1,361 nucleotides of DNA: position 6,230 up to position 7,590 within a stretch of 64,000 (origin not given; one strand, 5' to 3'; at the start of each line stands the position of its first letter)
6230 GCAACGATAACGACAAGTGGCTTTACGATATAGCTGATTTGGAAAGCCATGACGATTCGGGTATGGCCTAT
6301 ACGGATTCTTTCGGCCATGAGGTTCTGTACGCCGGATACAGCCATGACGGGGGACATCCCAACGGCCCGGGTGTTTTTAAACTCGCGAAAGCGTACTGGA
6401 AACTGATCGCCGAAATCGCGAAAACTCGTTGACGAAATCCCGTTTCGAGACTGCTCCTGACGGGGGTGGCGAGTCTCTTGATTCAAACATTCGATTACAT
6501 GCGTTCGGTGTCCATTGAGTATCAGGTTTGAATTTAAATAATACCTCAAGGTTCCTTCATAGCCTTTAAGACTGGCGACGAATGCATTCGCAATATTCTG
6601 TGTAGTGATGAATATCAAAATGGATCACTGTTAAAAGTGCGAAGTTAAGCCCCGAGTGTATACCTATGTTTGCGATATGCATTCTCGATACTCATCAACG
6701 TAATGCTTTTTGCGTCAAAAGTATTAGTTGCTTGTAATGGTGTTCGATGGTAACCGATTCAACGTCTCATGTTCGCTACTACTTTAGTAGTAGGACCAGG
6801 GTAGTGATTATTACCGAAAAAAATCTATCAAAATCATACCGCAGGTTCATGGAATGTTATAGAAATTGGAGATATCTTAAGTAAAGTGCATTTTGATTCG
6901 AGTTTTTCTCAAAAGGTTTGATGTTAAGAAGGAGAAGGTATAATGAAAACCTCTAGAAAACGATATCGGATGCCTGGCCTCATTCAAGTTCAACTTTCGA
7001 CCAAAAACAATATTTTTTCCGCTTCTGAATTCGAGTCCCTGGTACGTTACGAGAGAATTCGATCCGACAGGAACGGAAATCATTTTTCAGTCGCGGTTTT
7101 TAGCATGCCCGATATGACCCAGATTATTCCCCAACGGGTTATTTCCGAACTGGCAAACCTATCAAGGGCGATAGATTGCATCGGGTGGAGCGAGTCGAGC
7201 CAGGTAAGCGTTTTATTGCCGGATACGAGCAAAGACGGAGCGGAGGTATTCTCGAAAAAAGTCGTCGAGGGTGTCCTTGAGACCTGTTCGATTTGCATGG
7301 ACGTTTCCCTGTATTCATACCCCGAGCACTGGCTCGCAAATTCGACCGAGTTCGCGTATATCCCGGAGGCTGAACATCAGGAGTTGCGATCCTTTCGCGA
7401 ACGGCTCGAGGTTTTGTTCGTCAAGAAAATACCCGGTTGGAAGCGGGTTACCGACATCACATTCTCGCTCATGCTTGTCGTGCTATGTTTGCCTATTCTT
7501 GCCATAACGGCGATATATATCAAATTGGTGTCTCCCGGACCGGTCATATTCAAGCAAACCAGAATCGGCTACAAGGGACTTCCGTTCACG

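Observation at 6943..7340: Degenerate GGDEF domain with an intact RxxD inhibitory-site motif fused to the priming sugar transferase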

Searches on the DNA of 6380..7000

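Call 67: search_rna_families(source=window, start=6380, end=7000, threshold=evalue, max_evalue=1)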
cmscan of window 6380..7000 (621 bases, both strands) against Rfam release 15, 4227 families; matches with E-value up to 1: 0.
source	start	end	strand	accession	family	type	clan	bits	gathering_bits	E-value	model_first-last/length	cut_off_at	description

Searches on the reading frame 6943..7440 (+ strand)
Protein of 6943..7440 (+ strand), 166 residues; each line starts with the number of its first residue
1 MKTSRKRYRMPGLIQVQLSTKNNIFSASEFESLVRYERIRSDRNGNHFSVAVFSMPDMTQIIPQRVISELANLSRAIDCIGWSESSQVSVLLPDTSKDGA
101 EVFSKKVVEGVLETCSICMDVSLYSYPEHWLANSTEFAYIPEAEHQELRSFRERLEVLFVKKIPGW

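Call 3: search_protein_families(library=pfam, proteins=[window:6943-7440:+], max_evalue=10)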
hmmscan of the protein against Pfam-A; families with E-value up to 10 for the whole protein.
window:6943-7440:+ (166 aa): 1 family
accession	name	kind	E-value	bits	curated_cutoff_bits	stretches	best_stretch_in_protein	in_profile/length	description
PF14443.11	DBC1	-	0.023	15.2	27.2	1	34-72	70-108/122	DBC1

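Call 4: search_protein_families(library=ncbifam, proteins=[window:6943-7440:+], max_evalue=10)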
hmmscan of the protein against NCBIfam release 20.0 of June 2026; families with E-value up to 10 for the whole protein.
window:6943-7440:+ (166 aa): 0 families

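Call 5: find_homologous_proteins(query=window:6943-7440:+, max_evalue=0.001)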
Query window:6943-7440:+: 9 candidates shared short words with the query, none scored E <= 0.001.

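Call 6: search_solved_structures(query=window:6943-7440:+, max_evalue=10, show_alignments=3)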
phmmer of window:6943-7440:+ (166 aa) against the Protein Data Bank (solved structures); distinct sequences matched with E-value up to 10: 0.

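Call 13: search_protein_representatives(protein=window:6943-7440:+)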
Query: 166 residues. Proteins with E-value up to 0.001 (for the whole library): 525; up to 1e-10: 24; up to 1e-30: 1. The best 150 are listed.
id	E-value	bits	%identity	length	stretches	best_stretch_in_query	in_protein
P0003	1.6e-49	183.8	55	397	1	1-166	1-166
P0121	6.8e-27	110.3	39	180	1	12-159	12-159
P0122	1.0e-21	93.5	32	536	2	27-133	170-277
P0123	4.4e-21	91.4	32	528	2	22-128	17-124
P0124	5.2e-21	91.2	27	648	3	10-132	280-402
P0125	2.9e-19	85.5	51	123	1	22-108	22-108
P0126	8.1e-19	84.1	35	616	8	105-151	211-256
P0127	3.7e-18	81.9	30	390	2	24-130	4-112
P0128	4.2e-17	78.5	39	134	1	12-116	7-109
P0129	4.5e-17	78.4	31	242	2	27-132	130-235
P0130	8.5e-16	74.3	34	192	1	20-138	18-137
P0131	2.2e-15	72.9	37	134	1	17-128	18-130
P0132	3.2e-13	65.9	30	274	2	18-127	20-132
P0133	3.4e-13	65.8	34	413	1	20-166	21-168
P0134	7.1e-13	64.8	37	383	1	16-132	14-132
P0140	5.1e-11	58.8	36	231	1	22-166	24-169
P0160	6.0e-10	55.3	33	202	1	27-132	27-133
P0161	6.7e-10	55.1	29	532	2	24-133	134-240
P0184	3.0e-09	53.0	36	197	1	23-134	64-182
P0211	1.6e-08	50.6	33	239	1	8-129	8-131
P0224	3.2e-08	49.7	35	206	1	24-135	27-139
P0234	6.0e-08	48.8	30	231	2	22-130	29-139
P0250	1.1e-07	48.0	34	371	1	20-130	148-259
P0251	1.1e-07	47.9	30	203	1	17-133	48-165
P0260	1.9e-07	47.2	32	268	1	21-135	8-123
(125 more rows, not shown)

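Call 26: search_protein_families(library=pfam, alignment_id=A3, max_evalue=0.001)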
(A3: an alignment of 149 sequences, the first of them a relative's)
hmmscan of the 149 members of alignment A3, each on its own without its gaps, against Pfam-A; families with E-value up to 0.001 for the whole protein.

A. member 1, P0121 (180 aa): 0 families

B. families by the number of members that match (of 149 scanned): 10 families
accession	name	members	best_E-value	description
PF02397.22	Bac_transf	58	4.6e-65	Bacterial sugar transferase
PF00990.26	GGDEF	11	1.1e-09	Diguanylate cyclase, GGDEF domain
PF03808.19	Glyco_tran_WecG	1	5.2e-58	Glycosyl transferase WecG/TagA/CpsF family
PF00072.30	Response_reg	1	1.1e-16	Response regulator receiver domain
PF20126.4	TumE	1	4.2e-10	Toxin TumE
PF07238.19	PilZ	1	2.3e-09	PilZ domain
PF17853.6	GGDEF_2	1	3e-07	GGDEF-like domain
PF11379.13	DUF3182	1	5.1e-06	Protein of unknown function (DUF3182)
PF16963.10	PelD_GGDEF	1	0.00042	PelD GGDEF domain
PF05103.18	DivIVA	1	0.00076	DivIVA protein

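Call 53: search_protein_families(library=pfam, proteins=[P0161, P0250, P0260, P0140, P0211, P0224, P0251, P0234, P0160, P0184], max_evalue=0.001)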
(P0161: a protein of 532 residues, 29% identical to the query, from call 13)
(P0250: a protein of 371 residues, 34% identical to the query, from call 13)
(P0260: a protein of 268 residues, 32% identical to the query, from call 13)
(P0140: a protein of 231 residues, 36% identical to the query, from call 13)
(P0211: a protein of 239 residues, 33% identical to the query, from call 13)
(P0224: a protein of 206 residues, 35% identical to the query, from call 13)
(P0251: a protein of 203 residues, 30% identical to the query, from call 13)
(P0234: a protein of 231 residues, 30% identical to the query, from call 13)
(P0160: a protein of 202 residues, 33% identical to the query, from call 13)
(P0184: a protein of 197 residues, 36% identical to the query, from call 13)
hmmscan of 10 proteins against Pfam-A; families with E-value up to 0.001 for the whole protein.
P0161 (532 aa): 2 families
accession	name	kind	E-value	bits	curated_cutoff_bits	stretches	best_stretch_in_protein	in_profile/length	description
PF03808.19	Glyco_tran_WecG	-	5.2e-58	196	27.4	1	344-513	2-168/168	Glycosyl transferase WecG/TagA/CpsF family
PF17853.6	GGDEF_2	-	3e-07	31.1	24.5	0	155-228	20-87/116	GGDEF-like domain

P0250 (371 aa): 2 families
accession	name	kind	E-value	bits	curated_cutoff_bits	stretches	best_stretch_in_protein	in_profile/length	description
PF00072.30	Response_reg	-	1.1e-16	61.4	30.2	1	14-97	24-106/111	Response regulator receiver domain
PF07238.19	PilZ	-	2.3e-09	37.9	22.5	1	269-362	2-86/102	PilZ domain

P0260 (268 aa): 0 families

P0140 (231 aa): 0 families

P0211 (239 aa): 0 families

P0224 (206 aa): 0 families

P0251 (203 aa): 0 families

P0234 (231 aa): 0 families

P0160 (202 aa): 0 families

P0184 (197 aa): 1 family
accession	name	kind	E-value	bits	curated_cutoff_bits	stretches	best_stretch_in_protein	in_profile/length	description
PF00990.26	GGDEF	-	0.00036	20.8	23.8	1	69-163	13-110/161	Diguanylate cyclase, GGDEF domain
